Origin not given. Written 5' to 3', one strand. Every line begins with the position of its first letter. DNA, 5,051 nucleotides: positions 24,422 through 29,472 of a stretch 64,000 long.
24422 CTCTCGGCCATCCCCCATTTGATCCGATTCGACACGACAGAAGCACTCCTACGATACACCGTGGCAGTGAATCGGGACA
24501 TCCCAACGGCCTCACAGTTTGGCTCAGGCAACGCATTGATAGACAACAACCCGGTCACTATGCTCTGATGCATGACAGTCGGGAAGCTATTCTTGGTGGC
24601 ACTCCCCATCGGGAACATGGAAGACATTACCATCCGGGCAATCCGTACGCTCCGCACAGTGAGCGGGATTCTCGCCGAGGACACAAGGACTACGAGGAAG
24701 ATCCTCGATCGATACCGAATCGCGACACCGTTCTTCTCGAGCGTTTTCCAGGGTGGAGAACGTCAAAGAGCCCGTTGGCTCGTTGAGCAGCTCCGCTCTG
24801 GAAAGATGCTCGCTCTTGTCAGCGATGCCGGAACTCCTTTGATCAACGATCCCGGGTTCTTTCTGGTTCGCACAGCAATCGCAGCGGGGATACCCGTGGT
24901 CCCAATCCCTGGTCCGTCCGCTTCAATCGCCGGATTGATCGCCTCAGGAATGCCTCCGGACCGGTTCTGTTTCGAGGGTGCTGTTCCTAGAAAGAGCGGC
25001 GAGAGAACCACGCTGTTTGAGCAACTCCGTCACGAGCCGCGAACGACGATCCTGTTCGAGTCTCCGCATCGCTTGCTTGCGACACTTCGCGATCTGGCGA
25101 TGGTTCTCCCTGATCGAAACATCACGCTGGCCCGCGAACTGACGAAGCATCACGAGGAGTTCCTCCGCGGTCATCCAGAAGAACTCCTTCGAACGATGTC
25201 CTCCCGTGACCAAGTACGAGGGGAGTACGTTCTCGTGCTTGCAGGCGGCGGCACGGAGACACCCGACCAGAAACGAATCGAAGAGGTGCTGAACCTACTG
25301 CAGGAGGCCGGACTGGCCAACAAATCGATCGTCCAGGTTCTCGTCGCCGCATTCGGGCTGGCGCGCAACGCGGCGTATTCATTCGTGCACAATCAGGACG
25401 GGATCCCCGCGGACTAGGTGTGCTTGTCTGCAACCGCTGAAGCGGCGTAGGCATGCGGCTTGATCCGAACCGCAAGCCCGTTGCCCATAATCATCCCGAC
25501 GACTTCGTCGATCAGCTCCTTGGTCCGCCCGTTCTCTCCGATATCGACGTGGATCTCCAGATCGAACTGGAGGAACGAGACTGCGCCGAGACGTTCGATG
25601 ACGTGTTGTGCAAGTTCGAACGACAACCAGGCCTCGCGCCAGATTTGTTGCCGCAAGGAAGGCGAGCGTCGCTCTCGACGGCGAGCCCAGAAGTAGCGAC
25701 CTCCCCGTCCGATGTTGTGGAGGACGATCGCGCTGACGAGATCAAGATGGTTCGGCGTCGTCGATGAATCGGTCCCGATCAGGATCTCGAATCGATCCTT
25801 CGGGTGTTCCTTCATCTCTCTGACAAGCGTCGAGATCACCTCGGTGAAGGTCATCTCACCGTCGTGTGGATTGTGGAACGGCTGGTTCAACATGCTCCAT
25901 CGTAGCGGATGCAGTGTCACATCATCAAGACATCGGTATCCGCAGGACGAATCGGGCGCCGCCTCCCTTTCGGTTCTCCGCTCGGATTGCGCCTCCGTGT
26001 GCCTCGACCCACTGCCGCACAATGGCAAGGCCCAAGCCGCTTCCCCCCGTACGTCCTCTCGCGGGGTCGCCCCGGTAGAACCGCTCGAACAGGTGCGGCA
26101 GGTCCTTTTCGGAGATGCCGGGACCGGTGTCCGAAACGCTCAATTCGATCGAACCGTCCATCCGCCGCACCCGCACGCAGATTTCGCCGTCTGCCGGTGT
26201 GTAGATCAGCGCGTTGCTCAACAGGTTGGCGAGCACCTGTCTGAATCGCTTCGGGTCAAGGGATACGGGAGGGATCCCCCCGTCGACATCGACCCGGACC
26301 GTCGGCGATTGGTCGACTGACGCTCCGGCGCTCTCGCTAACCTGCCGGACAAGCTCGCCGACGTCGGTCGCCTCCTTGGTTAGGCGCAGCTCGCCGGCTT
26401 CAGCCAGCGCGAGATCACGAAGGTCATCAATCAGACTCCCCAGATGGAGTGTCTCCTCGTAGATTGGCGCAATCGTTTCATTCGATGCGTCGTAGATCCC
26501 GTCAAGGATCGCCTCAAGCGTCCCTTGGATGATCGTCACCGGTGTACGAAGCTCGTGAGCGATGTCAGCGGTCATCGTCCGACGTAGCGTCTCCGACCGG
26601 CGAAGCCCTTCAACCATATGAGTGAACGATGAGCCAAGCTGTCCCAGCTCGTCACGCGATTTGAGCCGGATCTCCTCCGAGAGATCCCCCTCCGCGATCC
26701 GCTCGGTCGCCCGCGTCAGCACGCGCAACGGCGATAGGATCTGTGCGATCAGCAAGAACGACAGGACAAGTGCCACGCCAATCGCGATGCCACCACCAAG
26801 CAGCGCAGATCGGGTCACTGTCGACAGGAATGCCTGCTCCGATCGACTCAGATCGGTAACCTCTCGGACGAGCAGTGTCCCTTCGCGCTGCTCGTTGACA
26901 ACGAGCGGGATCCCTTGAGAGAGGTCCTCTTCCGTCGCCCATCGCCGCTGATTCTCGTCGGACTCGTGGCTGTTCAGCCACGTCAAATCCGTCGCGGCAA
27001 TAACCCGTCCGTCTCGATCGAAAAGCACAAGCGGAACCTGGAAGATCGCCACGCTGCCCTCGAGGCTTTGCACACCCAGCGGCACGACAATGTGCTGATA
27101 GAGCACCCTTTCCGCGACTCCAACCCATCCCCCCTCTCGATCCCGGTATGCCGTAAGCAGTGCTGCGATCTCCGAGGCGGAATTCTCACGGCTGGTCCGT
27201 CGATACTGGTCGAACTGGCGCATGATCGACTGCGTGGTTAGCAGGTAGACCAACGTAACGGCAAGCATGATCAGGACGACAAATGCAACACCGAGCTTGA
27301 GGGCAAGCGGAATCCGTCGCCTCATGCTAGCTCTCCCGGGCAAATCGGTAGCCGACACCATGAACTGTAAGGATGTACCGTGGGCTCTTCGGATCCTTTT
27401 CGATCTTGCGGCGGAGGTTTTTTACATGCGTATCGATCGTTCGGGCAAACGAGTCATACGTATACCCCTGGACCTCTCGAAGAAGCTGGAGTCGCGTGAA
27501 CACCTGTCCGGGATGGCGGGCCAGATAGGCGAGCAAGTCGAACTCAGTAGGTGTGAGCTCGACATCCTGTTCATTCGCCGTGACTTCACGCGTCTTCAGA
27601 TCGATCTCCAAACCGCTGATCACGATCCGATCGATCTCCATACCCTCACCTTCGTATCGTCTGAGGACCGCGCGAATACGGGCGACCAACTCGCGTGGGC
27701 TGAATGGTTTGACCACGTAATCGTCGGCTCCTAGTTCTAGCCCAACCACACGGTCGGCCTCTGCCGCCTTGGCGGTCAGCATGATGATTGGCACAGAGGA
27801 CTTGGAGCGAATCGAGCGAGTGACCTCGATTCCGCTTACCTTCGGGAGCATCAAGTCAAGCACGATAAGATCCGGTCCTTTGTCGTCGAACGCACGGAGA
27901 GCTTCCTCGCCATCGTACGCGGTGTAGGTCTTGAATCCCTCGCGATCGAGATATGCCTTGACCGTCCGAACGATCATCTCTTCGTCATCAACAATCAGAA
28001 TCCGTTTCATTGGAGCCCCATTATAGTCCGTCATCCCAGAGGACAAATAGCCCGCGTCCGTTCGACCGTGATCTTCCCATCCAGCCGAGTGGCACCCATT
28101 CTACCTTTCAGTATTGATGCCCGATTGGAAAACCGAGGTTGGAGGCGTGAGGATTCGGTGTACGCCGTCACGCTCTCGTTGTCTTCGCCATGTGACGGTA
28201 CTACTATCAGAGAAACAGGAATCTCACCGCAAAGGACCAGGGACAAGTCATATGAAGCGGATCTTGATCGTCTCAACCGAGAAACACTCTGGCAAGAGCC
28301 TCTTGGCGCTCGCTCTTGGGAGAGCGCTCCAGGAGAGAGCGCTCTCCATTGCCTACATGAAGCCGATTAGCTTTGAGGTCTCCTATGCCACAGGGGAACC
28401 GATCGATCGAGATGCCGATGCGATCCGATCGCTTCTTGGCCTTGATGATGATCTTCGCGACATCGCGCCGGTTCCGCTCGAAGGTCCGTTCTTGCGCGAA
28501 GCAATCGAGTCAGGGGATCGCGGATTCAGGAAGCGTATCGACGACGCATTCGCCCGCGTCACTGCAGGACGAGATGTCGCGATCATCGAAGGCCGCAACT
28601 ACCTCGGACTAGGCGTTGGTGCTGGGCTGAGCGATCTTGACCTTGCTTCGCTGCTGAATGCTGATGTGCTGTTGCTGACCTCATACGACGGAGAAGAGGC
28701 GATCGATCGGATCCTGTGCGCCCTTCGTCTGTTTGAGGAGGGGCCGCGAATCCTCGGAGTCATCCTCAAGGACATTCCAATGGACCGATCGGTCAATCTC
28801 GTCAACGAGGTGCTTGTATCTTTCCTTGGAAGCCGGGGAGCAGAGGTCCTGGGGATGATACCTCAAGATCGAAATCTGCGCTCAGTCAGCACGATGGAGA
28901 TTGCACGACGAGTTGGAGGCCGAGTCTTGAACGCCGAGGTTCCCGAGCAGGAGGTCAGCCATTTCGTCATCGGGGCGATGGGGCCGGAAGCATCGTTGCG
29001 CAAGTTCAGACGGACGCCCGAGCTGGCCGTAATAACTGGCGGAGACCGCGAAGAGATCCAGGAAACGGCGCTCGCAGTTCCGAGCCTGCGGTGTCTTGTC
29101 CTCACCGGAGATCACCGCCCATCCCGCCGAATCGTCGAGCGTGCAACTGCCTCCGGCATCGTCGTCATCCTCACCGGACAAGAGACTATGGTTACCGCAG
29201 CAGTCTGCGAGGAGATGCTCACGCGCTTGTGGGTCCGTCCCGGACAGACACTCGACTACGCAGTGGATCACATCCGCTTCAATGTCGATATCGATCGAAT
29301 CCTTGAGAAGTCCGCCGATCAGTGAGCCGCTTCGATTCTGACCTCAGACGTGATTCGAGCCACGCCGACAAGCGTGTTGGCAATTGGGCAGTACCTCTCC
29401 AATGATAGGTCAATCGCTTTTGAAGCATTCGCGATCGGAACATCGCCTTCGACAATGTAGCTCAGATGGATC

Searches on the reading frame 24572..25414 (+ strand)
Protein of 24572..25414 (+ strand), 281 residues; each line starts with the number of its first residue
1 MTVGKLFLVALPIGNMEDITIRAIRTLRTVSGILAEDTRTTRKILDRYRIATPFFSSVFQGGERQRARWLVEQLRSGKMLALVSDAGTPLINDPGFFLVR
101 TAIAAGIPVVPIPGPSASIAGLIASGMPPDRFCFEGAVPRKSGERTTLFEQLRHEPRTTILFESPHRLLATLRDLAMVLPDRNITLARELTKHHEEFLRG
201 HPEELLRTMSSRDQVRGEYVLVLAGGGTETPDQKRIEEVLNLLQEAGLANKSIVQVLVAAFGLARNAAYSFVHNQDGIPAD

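Call 24: search_protein_families(library=pfam, proteins=[window:24572-25414:+], max_evalue=0.0001)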
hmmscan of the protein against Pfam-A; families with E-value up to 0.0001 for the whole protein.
window:24572-25414:+ (281 aa): 1 family
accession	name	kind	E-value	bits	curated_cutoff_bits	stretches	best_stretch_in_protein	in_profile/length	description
PF00590.25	TP_methylase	-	9.9e-30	104.5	27.8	1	5-205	1-211/212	Tetrapyrrole (Corrin/Porphyrin) Methylases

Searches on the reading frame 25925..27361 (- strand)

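Call 24: search_protein_families(library=pfam, proteins=[window:25925-27361:-], max_evalue=0.0001)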
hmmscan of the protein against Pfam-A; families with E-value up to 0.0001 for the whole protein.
window:25925-27361:- (478 aa): 3 families
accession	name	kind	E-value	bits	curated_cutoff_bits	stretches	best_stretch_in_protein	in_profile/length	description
PF02518.31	HATPase_c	-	1.7e-31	109.4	26.4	1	369-477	2-109/111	Histidine kinase-, DNA gyrase B-, and HSP90-like ATPase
PF00672.30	HAMP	-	8.8e-16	58.4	25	1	203-254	1-52/53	HAMP domain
PF00512.31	HisKA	-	3.7e-14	53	26.9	1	260-323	2-66/66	His Kinase A (phospho-acceptor) domain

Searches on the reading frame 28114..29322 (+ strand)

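Call 24: search_protein_families(library=pfam, proteins=[window:28114-29322:+], max_evalue=0.0001)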
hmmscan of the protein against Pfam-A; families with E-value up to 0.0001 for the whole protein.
window:28114-29322:+ (403 aa): 3 families
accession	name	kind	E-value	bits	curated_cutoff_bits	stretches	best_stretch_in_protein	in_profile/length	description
PF13500.12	AAA_26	-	1.4e-23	84.3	27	1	48-256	1-195/198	AAA domain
PF07085.17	DRTGG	-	1.5e-21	76.6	25.2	1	262-367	1-104/105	DRTGG domain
PF01656.29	CbiA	-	9e-07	29.3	25.4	1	50-256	1-117/125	CobQ/CobB/MinD/ParA nucleotide binding domain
